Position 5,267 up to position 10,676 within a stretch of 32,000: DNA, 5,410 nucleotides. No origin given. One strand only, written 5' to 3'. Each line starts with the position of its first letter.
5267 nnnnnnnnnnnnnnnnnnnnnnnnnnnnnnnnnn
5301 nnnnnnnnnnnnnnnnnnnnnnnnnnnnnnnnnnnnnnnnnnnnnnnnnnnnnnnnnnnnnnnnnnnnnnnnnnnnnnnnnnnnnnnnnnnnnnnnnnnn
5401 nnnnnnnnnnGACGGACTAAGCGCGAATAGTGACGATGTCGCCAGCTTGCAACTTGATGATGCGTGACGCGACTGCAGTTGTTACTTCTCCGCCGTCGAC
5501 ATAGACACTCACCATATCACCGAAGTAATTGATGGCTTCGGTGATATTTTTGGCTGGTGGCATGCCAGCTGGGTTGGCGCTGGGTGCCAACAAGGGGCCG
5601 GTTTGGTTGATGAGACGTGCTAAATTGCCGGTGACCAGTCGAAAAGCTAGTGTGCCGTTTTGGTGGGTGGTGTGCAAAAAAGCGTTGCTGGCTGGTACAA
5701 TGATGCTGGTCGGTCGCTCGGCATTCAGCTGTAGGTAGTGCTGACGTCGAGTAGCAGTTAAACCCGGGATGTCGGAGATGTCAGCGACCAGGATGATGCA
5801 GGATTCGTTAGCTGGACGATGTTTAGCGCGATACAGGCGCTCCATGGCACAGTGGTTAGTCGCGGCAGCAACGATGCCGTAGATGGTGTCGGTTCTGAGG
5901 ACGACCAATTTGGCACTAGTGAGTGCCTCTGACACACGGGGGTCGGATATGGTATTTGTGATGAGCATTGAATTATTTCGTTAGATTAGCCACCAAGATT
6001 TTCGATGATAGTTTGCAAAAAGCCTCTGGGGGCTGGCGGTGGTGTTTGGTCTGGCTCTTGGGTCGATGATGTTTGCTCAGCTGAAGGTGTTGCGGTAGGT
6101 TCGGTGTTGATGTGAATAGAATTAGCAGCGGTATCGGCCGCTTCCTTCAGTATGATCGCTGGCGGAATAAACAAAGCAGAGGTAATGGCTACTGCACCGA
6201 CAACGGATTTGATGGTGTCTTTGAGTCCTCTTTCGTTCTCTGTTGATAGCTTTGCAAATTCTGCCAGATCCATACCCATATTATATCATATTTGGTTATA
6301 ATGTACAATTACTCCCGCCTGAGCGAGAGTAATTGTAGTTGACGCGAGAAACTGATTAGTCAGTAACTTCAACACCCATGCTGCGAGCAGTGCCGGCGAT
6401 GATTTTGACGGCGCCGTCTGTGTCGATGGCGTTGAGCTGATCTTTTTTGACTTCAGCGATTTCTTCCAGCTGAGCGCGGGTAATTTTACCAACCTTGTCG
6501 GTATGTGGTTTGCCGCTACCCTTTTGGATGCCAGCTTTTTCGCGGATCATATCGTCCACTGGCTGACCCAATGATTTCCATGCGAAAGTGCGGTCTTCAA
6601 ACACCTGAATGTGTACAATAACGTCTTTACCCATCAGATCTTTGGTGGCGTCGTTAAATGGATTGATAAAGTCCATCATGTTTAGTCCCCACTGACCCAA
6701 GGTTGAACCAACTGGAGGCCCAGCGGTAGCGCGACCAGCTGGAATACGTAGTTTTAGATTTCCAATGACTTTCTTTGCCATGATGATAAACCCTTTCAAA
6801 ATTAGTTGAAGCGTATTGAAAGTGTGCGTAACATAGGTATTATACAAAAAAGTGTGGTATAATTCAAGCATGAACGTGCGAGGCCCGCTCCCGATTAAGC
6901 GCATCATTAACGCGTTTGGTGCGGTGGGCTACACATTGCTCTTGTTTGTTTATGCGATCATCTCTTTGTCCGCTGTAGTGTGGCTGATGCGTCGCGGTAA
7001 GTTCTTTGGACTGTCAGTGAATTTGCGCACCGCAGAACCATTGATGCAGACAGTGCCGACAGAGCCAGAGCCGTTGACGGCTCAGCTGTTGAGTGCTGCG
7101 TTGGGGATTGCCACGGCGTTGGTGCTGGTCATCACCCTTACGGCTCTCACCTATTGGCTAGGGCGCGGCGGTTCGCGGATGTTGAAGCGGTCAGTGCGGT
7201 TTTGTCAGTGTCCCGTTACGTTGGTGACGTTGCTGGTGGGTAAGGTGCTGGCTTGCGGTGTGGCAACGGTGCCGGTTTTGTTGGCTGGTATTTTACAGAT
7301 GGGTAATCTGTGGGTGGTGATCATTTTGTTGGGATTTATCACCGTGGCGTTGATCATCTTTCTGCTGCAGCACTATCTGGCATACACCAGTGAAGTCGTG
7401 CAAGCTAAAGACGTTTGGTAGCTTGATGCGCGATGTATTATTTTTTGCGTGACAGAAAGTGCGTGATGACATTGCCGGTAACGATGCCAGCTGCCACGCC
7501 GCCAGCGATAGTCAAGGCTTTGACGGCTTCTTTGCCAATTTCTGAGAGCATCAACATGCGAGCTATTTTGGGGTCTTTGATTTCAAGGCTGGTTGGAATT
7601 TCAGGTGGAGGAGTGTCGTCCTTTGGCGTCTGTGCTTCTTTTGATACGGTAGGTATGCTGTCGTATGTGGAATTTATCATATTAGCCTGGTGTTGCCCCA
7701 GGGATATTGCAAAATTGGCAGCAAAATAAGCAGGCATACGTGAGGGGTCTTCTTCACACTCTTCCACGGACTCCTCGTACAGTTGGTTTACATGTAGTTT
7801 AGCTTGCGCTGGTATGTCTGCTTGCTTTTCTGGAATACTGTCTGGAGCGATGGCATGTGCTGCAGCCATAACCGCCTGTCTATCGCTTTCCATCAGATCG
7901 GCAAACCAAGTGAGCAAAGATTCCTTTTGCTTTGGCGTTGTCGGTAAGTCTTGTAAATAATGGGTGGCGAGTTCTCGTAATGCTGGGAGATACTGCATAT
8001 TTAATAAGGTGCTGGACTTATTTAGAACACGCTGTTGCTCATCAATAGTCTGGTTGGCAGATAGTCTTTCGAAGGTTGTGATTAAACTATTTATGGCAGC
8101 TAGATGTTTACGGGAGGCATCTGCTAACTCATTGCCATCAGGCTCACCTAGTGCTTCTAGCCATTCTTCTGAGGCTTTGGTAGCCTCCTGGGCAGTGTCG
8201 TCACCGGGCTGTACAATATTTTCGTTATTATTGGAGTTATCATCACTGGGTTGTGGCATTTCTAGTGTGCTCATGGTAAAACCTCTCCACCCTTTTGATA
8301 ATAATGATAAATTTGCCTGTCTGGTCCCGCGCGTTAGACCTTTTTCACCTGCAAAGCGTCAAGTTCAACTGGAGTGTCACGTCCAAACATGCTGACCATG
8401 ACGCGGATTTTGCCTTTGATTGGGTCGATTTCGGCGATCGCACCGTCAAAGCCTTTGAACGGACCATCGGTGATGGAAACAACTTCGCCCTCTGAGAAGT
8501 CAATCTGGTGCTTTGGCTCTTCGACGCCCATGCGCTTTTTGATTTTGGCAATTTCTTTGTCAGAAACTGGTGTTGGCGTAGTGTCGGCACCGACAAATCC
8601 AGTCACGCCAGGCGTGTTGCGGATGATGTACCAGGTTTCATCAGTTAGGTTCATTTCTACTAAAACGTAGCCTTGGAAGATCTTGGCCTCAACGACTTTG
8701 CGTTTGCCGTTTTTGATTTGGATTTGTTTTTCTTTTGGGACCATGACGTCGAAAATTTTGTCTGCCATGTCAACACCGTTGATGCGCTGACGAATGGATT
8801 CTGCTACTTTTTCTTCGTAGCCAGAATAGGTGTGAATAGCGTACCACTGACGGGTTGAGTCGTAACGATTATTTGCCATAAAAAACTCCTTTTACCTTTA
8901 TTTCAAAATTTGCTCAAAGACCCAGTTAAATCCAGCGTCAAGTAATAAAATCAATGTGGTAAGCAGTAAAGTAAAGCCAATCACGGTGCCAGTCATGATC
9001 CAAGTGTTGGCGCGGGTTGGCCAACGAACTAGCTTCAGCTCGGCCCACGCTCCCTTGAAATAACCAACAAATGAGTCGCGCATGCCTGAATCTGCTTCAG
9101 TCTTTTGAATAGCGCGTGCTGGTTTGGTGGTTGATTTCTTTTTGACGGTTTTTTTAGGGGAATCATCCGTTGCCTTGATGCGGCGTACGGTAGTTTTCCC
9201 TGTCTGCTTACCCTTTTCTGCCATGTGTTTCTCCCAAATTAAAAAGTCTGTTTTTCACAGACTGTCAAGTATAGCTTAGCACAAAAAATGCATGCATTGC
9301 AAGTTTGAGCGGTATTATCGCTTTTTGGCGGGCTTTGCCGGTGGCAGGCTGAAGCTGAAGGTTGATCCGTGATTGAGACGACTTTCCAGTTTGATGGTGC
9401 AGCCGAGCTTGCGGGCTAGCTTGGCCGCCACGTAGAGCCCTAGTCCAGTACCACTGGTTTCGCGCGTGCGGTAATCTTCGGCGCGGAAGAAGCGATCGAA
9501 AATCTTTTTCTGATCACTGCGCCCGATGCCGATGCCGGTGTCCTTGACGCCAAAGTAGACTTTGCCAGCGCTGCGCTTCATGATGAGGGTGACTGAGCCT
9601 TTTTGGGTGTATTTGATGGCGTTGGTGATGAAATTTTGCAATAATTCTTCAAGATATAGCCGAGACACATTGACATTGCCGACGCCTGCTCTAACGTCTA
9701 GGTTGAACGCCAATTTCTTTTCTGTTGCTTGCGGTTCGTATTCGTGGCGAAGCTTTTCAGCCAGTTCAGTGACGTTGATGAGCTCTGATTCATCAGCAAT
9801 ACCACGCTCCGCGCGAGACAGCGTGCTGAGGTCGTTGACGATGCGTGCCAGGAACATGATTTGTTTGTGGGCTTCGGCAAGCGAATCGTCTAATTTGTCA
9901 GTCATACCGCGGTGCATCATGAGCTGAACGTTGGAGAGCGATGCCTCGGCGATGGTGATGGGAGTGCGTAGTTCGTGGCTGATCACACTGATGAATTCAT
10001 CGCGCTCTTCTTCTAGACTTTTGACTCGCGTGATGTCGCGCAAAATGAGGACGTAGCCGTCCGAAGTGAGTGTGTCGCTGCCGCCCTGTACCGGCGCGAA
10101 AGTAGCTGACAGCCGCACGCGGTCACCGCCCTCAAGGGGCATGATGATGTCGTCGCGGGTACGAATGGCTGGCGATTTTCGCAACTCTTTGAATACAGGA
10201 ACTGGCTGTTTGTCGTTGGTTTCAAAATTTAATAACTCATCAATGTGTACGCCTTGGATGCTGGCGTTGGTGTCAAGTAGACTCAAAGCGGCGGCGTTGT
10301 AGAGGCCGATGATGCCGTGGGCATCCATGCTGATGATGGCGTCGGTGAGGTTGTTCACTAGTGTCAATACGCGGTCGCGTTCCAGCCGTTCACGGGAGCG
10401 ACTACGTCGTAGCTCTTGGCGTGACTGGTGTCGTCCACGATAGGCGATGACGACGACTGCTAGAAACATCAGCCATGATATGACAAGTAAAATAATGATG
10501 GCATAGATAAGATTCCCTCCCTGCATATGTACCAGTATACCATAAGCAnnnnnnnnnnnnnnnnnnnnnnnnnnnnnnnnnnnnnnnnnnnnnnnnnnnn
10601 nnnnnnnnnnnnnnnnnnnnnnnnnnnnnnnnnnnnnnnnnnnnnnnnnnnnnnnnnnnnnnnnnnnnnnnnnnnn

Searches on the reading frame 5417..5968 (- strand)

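Call 8: search_protein_families(library=ncbifam, proteins=[window:5417-5968:-])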
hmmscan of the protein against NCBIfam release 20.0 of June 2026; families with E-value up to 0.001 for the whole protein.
window:5417-5968:- (183 aa): 2 families
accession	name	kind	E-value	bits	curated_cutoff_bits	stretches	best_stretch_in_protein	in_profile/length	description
TIGR00057.1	TIGR00057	equivalog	2.1e-29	102.2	123.2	1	13-182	15-189/202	L-threonylcarbamoyladenylate synthase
NF007919.1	PRK10634.1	equivalog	3.4e-11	43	175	1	13-178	2-174/176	L-threonylcarbamoyladenylate synthase type 1 TsaC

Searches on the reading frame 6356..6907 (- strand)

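Call 8: search_protein_families(library=ncbifam, proteins=[window:6356-6907:-])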
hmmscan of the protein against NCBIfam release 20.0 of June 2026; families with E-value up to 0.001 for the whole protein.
window:6356-6907:- (183 aa): 3 families
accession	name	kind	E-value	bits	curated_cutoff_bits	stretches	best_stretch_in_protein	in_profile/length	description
TIGR01632.1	L11_bact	equivalog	4.3e-42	143.4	141.85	1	45-183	1-140/140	50S ribosomal protein L11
NF002232.0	PRK01143.1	equivalog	3.5e-30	105.2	162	1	51-182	6-138/164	50S ribosomal protein L11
NF011111.0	PRK14539.1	equivalog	2.4e-29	102.5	310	1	43-181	2-136/196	50S ribosomal protein L11/unknown domain fusion protein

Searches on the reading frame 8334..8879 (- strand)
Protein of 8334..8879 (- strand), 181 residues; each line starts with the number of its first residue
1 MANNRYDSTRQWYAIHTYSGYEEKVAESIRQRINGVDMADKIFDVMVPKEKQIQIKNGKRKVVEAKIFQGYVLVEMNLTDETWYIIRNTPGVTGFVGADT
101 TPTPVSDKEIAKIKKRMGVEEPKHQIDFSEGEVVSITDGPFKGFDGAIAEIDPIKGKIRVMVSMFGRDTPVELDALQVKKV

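Call 8: search_protein_families(library=ncbifam, proteins=[window:8334-8879:-])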
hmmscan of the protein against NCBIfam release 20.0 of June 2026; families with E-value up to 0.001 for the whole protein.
window:8334-8879:- (181 aa): 7 families
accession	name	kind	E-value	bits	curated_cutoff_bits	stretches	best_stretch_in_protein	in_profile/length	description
TIGR00922.1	nusG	equivalog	2.4e-60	203.3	135.7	1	12-181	1-172/172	transcription termination/antitermination protein NusG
TIGR01956.2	NusG_myco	equivalog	2e-38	132.3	150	2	57-181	76-239/239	transcription termination/antitermination protein NusG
NF033641.1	antiterm_LoaP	exception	2.1e-29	102.8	125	1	12-174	1-160/166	antiterminator LoaP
NF033644.1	antiterm_UpxY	subfamily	5.4e-19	68.8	100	1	12-163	1-147/164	UpxY family transcription antiterminator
TIGR01955.1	RfaH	equivalog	7.3e-19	68.3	144.5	1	38-175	18-155/159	transcription/translation regulatory transformer protein RfaH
NF006534.0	PRK09014.1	equivalog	1.2e-12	48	124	1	44-177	27-158/162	transcription/translation regulatory transformer protein RfaH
TIGR00405.1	KOW_elon_Spt5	equivalog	9.4e-09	35.4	69.95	1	60-179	29-138/145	transcription elongation factor Spt5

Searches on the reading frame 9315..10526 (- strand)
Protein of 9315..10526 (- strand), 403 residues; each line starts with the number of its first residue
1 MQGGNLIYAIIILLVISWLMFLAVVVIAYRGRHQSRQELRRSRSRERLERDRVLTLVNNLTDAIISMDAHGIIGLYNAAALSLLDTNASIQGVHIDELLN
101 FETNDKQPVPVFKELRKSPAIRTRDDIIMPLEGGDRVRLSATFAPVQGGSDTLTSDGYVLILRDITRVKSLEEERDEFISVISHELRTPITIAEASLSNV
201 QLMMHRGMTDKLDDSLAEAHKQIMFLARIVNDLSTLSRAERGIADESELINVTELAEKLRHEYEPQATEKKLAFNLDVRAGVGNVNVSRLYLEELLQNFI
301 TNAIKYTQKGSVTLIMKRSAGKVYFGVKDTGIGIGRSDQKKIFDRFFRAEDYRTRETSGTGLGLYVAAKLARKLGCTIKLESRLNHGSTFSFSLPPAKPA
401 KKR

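Call 8: search_protein_families(library=ncbifam, proteins=[window:9315-10526:-])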
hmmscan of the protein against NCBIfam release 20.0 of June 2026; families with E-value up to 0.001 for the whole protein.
window:9315-10526:- (403 aa): 80 families (the best 25 are shown)
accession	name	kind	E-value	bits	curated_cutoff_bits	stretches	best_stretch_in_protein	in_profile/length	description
NF046044.1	PnpS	equivalog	1e-59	202.5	400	1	36-395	40-390/390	two-component system histidine kinase PnpS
NF033092.0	HK_WalK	equivalog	9.1e-59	199.5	725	1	37-395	244-593/594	cell wall metabolism sensor histidine kinase WalK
TIGR02966.1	phoR_proteo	equivalog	9e-56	189.3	334.2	1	51-393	6-332/333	phosphate regulon sensor histidine kinase PhoR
NF041735.1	hist_kin_RppB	equivalog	1.2e-42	146.3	400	1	176-395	217-438/438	two-component system sensor histidine kinase RppB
TIGR02956.1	TMAO_torS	equivalog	3.2e-37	128.1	676.5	1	176-397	465-683/967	TMAO reductase system sensor histidine kinase/response regulator TorS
NF047874.1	MASE3_PAS_HK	subfamily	5e-37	128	560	1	36-396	250-625/655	MASE3 domain-containing sensor histidine kinase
NF011874.0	PRK15347.1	equivalog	1.3e-36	126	852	1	174-396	397-614/921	two component system sensor kinase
NF041832.1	near_NosP_CTERM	subfamily_domain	3e-36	125.3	400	1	176-400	8-229/370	NahK/ErcS family hybrid sensor histidine kinase/response regulator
NF045911.1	TCSHisKinNblS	equivalog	3.1e-36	124.9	1000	1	50-394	265-618/621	two-component system sensor histidine kinase NblS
NF008302.0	PRK11091.1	equivalog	4.6e-36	124.3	838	1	164-395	265-504/779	aerobic respiration two-component sensor histidine kinase ArcB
NF040691.1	MtrAB_MtrB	equivalog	4.4e-35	121.7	450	1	163-396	259-492/507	MtrAB system histidine kinase MtrB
NF008468.0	PRK11360.1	equivalog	1.1e-34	119.9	646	1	55-399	272-611/616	two-component system sensor histidine kinase AtoS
NF008235.0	PRK11006.1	equivalog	6.2e-33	114.3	390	1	155-396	184-423/431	phosphate regulon sensor histidine kinase PhoR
NF033093.1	HK_VicK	exception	7.3e-33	113.9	680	1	47-400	90-439/448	cell wall metabolism sensor histidine kinase VicK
NF038297.2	hybrid_HK_HrmK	equivalog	1.2e-32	113.3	725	1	175-398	235-459/607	hybrid histidine kinase/response regulator HrmK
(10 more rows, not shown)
